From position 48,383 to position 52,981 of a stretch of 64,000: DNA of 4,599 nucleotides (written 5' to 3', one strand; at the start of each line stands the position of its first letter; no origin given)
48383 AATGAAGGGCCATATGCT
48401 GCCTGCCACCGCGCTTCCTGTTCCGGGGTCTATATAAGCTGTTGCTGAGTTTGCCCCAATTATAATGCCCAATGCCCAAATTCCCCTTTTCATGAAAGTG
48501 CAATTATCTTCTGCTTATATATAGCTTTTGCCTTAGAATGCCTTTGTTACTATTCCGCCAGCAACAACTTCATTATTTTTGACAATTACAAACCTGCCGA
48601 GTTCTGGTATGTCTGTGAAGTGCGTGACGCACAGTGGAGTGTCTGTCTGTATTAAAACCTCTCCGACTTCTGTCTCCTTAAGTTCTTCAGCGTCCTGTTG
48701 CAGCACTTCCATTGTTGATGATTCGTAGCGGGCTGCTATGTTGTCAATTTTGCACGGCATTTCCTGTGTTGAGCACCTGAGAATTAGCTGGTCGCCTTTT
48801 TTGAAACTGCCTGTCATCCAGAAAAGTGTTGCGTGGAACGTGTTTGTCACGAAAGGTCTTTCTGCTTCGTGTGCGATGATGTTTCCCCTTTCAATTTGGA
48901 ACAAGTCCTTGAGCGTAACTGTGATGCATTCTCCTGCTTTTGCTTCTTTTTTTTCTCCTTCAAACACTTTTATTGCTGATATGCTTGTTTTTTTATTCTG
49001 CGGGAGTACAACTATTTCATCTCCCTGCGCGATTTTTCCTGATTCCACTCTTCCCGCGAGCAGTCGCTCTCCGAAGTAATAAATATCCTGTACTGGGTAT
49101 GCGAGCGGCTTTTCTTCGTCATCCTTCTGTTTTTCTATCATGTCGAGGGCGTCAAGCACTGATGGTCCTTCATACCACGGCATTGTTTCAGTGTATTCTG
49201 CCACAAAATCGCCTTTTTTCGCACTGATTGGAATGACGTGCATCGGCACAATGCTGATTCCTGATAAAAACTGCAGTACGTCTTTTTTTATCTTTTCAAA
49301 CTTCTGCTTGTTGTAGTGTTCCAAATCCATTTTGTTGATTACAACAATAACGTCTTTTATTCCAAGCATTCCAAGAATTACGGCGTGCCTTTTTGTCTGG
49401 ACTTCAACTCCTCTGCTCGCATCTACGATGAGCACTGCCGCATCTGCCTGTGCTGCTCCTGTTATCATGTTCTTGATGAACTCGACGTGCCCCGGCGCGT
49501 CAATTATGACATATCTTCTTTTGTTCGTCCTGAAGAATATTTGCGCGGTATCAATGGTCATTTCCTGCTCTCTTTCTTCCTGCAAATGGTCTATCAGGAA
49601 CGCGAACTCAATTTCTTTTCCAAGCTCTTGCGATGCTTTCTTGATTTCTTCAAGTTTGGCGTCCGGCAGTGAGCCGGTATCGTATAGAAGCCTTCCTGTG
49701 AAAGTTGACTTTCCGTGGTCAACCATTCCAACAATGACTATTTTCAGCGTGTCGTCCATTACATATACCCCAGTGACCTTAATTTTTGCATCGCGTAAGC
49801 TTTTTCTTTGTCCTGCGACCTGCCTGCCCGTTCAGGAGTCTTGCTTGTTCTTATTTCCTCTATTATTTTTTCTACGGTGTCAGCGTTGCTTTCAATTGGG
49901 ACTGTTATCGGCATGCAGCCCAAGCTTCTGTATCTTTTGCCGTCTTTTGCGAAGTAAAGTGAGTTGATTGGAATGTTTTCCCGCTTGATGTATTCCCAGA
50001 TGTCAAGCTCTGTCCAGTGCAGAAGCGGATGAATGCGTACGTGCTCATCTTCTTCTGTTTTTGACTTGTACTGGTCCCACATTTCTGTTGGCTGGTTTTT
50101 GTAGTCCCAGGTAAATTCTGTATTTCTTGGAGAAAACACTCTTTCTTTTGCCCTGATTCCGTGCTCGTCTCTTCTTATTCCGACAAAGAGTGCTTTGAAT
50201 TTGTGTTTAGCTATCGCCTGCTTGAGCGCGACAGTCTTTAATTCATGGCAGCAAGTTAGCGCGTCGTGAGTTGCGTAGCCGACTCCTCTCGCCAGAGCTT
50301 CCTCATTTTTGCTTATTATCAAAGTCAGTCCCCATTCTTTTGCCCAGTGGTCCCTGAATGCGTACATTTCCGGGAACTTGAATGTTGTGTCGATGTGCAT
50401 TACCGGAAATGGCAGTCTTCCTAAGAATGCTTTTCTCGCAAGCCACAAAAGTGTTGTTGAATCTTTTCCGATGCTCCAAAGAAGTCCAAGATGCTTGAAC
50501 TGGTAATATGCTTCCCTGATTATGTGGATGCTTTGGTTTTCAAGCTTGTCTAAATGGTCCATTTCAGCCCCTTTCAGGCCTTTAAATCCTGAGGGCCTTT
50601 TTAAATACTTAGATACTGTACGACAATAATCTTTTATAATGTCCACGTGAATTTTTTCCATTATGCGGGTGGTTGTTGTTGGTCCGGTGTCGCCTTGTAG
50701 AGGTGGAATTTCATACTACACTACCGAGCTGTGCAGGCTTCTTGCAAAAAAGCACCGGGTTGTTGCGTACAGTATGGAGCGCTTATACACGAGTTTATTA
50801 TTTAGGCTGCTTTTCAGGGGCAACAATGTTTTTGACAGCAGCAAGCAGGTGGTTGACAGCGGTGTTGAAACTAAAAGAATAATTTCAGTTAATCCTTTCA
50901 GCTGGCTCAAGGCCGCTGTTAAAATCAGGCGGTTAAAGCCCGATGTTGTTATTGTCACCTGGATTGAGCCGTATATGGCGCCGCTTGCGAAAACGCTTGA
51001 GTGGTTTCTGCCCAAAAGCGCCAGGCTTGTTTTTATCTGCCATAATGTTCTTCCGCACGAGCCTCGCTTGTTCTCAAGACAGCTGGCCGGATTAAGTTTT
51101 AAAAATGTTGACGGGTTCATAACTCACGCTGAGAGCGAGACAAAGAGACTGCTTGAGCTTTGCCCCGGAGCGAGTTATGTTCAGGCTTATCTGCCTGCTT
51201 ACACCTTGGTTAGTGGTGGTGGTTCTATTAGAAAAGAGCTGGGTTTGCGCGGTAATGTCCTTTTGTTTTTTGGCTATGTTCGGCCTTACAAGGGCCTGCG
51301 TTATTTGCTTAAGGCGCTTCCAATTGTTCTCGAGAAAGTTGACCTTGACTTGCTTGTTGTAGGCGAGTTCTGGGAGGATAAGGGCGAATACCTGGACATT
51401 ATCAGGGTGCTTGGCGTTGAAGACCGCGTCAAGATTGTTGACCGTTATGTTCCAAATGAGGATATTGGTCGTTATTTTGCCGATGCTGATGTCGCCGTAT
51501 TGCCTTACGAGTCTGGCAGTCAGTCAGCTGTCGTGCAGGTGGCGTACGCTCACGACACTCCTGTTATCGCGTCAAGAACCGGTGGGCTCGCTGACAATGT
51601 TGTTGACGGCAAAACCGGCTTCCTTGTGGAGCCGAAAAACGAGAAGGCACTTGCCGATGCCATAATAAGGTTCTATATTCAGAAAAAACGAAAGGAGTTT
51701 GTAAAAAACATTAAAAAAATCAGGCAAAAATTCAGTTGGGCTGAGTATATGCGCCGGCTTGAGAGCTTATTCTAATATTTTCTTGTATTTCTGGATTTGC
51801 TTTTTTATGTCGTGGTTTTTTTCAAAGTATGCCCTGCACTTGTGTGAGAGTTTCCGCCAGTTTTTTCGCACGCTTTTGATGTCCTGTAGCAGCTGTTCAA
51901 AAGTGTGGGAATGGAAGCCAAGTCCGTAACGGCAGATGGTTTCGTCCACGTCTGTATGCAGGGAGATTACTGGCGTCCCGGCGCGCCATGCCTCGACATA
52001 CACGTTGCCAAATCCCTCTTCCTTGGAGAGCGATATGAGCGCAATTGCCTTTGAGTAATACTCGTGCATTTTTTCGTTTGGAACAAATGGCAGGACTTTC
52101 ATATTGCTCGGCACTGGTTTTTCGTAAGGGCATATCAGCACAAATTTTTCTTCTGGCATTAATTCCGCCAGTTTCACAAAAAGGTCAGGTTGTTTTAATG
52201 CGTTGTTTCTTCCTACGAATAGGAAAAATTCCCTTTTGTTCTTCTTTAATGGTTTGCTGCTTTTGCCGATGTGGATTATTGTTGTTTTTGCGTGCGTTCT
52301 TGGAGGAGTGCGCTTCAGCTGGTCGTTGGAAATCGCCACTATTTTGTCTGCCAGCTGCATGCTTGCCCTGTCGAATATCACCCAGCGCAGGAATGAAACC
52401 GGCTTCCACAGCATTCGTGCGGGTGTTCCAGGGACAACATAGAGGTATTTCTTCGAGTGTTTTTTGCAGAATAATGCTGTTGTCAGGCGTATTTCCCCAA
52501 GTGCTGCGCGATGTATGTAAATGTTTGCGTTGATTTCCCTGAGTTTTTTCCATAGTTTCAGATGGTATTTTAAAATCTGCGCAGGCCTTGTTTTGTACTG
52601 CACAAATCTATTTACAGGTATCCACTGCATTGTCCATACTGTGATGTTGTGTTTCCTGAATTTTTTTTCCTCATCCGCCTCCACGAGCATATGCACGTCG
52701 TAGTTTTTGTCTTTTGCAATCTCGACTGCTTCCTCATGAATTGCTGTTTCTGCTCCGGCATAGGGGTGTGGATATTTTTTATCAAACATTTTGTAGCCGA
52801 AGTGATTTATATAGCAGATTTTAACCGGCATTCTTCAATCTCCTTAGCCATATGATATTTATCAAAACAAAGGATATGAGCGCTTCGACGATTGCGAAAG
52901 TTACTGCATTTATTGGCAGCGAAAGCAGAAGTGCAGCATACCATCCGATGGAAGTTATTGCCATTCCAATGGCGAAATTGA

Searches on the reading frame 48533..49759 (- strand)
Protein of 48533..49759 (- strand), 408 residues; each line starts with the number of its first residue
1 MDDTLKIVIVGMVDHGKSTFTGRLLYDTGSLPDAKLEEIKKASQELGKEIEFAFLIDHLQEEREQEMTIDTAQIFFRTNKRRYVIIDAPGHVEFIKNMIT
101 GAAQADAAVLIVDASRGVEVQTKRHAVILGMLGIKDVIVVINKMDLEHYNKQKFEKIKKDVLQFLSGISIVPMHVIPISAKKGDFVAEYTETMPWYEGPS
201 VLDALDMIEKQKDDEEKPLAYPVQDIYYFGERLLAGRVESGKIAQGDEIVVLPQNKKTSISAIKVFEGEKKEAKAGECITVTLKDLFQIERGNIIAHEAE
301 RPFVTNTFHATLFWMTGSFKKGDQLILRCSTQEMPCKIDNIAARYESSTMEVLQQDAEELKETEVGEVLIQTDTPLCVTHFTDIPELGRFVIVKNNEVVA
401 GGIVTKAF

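Call 70: search_protein_families(library=pfam, proteins=[window:48533-49759:-], max_evalue=0.00001)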
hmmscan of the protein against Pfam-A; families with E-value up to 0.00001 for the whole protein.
window:48533-49759:- (408 aa): 4 families
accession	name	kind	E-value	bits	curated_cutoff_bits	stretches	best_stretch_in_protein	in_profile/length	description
PF00009.33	GTP_EFTU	-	4.6e-49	167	26.5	1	4-191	3-180/188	Elongation factor Tu GTP binding domain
PF22594.2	GTP-eEF1A_C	-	1.3e-22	80.5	27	1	308-405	2-101/101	GTP-eEF1A C-terminal domain-like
PF03144.31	GTP_EFTU_D2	-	5.9e-11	43.1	30.3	1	234-295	4-72/73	Elongation factor Tu domain 2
PF01926.29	MMR_HSR1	-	8.2e-07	29.6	21.9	0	6-143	1-113/113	50S ribosome-binding GTPase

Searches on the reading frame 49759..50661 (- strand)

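Call 70: search_protein_families(library=pfam, proteins=[window:49759-50661:-], max_evalue=0.00001)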
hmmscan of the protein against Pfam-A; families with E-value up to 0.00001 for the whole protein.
window:49759-50661:- (300 aa): 1 family
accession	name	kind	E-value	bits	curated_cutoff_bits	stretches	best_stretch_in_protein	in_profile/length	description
PF01507.26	PAPS_reduct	-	4.4e-45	154.3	22.5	1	60-255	4-175/175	Phosphoadenosine phosphosulfate reductase domain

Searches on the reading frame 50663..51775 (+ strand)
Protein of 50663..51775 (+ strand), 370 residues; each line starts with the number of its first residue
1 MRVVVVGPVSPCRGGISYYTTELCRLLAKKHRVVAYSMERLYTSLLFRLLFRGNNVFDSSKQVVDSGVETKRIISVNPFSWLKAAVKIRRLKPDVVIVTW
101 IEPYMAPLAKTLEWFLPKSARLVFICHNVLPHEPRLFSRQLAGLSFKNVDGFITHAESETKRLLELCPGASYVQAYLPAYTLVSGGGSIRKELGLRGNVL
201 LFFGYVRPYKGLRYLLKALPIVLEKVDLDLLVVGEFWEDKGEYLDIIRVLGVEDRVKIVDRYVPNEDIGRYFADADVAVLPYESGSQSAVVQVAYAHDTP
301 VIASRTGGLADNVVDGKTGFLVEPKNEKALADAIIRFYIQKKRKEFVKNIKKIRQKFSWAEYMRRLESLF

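Call 70: search_protein_families(library=pfam, proteins=[window:50663-51775:+], max_evalue=0.00001)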
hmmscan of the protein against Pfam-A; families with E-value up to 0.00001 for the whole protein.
window:50663-51775:+ (370 aa): 3 families
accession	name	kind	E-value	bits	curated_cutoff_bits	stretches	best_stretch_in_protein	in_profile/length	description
PF13692.12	Glyco_trans_1_4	-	4.5e-28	98.7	27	1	198-337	2-139/142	Glycosyl transferases group 1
PF00534.26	Glycos_transf_1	-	7.4e-25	87.9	26.4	1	196-352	14-171/172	Glycosyl transferases group 1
PF13439.12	Glyco_transf_4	-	7.5e-07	29.8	28.5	1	14-165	2-150/170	Glycosyltransferase Family 4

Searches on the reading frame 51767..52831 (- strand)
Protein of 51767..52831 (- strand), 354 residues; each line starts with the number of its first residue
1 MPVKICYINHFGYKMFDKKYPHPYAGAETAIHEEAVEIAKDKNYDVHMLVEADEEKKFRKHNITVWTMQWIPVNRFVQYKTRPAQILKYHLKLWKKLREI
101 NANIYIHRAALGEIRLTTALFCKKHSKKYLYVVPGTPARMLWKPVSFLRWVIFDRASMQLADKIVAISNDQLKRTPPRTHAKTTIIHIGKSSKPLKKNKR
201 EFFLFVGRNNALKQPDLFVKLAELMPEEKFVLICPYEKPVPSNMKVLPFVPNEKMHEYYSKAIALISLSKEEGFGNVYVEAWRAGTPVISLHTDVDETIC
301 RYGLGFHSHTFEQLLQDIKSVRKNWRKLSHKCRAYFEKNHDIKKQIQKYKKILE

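Call 70: search_protein_families(library=pfam, proteins=[window:51767-52831:-], max_evalue=0.00001)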
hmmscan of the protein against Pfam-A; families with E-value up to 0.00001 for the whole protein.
window:51767-52831:- (354 aa): 2 families
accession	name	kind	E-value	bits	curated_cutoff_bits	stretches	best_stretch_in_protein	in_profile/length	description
PF00534.26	Glycos_transf_1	-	3.9e-14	53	26.4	1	193-335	8-168/172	Glycosyl transferases group 1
PF13692.12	Glyco_trans_1_4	-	1.1e-08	35.8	27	1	203-299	4-115/142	Glycosyl transferases group 1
